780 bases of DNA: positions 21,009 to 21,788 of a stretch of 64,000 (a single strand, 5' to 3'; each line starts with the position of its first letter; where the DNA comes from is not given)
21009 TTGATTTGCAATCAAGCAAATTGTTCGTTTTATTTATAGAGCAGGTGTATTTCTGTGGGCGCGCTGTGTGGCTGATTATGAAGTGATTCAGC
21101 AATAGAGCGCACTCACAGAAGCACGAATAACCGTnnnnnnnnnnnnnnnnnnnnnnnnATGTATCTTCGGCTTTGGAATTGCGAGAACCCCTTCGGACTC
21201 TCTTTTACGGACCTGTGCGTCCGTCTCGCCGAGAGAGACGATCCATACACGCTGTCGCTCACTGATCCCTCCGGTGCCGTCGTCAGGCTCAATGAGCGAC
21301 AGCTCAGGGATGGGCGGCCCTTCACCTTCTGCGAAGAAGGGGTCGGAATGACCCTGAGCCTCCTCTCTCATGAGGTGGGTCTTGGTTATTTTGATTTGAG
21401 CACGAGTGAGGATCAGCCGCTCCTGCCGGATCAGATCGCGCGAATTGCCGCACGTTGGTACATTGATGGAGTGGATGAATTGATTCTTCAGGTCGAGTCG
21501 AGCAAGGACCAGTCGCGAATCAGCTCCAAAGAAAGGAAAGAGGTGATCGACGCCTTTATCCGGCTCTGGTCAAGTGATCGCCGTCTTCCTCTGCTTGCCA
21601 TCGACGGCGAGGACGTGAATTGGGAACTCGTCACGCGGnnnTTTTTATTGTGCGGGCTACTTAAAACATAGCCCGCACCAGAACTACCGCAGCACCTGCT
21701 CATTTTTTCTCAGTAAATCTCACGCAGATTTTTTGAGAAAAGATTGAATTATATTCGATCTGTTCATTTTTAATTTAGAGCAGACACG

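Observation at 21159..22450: GC-rich island with two paralogous orphan genes sharing a C-terminal motif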

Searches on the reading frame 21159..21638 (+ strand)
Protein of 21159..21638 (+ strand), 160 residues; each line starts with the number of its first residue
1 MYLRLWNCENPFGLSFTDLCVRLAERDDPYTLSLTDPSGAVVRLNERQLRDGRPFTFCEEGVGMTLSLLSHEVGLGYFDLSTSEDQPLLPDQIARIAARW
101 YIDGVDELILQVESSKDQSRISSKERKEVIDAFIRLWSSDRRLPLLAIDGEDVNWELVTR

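Call 6: search_protein_families(library=pfam, proteins=[window:21159-21638:+], max_evalue=10)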
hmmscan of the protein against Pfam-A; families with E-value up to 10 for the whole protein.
window:21159-21638:+ (160 aa): 1 family
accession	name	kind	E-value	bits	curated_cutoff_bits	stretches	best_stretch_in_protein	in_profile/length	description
PF24828.1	DUF7713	-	0.021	14.8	24.1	1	130-157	18-46/68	Domain of unknown function (DUF7713)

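Call 15: find_homologous_proteins(query=window:21159-21638:+, max_evalue=0.01)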
Query window:21159-21638:+: 99 candidates shared short words with the query, none scored E <= 0.01.

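Call 31: search_protein_families(library=padloc, proteins=[window:21159-21638:+], max_evalue=1)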
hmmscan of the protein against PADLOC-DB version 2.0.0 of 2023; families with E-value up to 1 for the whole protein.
window:21159-21638:+ (160 aa): 1 family
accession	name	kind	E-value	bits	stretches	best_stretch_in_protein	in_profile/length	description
PDLC02168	Avs3b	-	0.0011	16.9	1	96-144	28-74/238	-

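Call 32: search_protein_families(library=phrogs, proteins=[window:21159-21638:+], max_evalue=1)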
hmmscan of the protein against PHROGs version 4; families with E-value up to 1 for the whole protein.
window:21159-21638:+ (160 aa): 0 families

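Call 37: search_protein_representatives(alignment_id=A4)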
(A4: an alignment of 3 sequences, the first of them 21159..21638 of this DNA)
Query: 3 sequences, 187 profile positions. Proteins with E-value up to 0.001 (for the whole library): 2; up to 1e-10: 1; up to 1e-30: 1. The best 2 are listed.
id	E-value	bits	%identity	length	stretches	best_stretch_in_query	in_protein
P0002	5.2e-105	365.3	-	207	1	2-187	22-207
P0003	1.6e-09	54.0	-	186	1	68-185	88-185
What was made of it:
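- Tried and rejected: The exhaustive profile search found the same two other members (call 37).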

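Call 39: find_encoding_contigs(protein=P0003, flank=10000, max_places=6)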
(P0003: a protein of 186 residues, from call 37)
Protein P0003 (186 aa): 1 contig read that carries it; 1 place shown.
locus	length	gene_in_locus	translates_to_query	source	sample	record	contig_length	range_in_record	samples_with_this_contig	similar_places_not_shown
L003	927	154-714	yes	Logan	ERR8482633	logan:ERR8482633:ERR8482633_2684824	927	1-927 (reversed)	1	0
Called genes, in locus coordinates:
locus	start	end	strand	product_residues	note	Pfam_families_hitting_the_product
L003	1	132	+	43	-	?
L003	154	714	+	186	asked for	-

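Call 48: list_cluster_members(proteins=[P0001, window:21159-21638:+, window:21135-21638:+, window:20456-20893:-, window:42680-44476:+])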
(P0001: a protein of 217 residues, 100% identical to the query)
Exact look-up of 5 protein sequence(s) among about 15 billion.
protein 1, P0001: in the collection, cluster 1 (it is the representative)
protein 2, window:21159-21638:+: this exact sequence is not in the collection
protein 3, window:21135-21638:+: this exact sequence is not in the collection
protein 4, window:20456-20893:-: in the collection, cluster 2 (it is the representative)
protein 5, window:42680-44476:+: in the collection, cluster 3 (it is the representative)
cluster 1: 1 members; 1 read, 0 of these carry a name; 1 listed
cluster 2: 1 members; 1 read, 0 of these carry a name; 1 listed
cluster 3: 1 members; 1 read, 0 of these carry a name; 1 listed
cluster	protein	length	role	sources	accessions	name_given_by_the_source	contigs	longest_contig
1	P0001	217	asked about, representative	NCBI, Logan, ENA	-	-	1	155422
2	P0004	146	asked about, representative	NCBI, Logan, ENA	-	-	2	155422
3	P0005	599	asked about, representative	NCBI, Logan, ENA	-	-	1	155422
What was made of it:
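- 21159..21641 (+): Gene A, 160 aa, acidic (pI 4.58), paralog of B. A is absent from the 15e9-protein collection (calls 15, 48).
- Gene A was never called by any pipeline in the collection (calls 15, 48).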

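Call 53: find_homologous_proteins(query=A8, max_evalue=0.1)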
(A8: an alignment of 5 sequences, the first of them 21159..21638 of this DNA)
Query A8 (5 sequences) (160 aa, profile of the alignment): 2 proteins with E <= 0.1 among 4474 candidates.
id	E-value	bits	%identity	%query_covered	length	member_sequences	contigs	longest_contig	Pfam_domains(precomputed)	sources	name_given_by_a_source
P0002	3.7e-75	270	24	89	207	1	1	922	-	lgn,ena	-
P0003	1.1e-68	248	25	44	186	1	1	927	-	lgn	-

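Call 63: predict_structure(alignment_id=A10)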
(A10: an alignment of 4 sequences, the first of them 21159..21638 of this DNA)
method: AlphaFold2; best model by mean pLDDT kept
length: 160 residues; sequences in the alignment: 4
mean_pLDDT: 56.2   pTM: 0.56
mean pLDDT of the five models: 56.2, 45.4, 44.2, 43.1, 38.4
residues with pLDDT >= 90: 0; 70-90: 51; 50-70: 33; < 50: 76
segments of 3 or more residues with pLDDT < 50: 5-78
pLDDT, mean of each block of 10 residues (from residue 1): 46 46 40 33 38 38 39 41 63 70 59 69 85 75 77 80
secondary structure, 60 per line:
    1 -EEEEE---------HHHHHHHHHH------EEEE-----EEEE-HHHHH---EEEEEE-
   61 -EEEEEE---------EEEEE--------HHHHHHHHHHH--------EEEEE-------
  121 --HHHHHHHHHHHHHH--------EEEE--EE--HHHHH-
elements in order: E2-6 H16-25 E32-35 E41-44 H46-50 E54-59 E62-67 E77-81 H90-100 E109-113 H123-136 E145-148 H155-159
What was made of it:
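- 21159..21641 (+): The AlphaFold model has pLDDT 56, with the same order of secondary-structure elements as B (call 63).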

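Call 70: search_protein_families(library=pfam, alignment_id=A10, max_evalue=10)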
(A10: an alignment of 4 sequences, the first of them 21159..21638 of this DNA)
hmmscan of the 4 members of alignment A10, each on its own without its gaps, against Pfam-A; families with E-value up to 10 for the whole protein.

A. member 1, window:21159-21638:+ (160 aa): 1 family
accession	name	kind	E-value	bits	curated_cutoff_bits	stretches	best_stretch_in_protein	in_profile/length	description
PF24828.1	DUF7713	-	0.021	14.8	24.1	1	130-157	18-46/68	Domain of unknown function (DUF7713)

B. families by the number of members that match (of 4 scanned): 1 family
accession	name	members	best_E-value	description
PF24828.1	DUF7713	1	0.021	Domain of unknown function (DUF7713)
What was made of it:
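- On Polymorphic-toxin immunity proteins (SUKH / Imm / CdiI): Pfam gave nothing apart from one sub-threshold DUF7713 hit (calls 6, 70).
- On RatA/PasT (SRPBCC) proteins adjacent to smpB: There is no Pfam hit at E up to 10 (calls 6, 70).
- On DUF7713 (PF24828): None of the other three members matches (calls 6, 70).
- No Pfam SRPBCC match was found (calls 6, 70).
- Tried and rejected: Pfam, PADLOC and PHROGs gave no usable hit (calls 6, 31, 32, 70).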

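Call 71: search_solved_structures(query=A10, max_evalue=10)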
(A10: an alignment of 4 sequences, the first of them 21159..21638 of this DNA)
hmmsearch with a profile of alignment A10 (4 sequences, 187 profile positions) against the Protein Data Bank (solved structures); distinct sequences matched with E-value up to 10: 0.
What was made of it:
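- On Polymorphic-toxin immunity proteins (SUKH / Imm / CdiI): The PDB profile search returned 0 hits (call 71).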

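Call 91: search_dna_similar(query=window:21159-21638:+, collection=phages, mode=protein, max_evalue=1, max_rows=5)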
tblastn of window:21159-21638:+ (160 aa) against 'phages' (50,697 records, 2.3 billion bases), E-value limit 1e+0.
No match.

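Call 93: search_dna_similar(query=window:21159-21638:+, collection=plasmids, mode=protein, max_evalue=1, max_rows=5)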
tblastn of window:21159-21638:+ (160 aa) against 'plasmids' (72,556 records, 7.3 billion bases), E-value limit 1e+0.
No match.
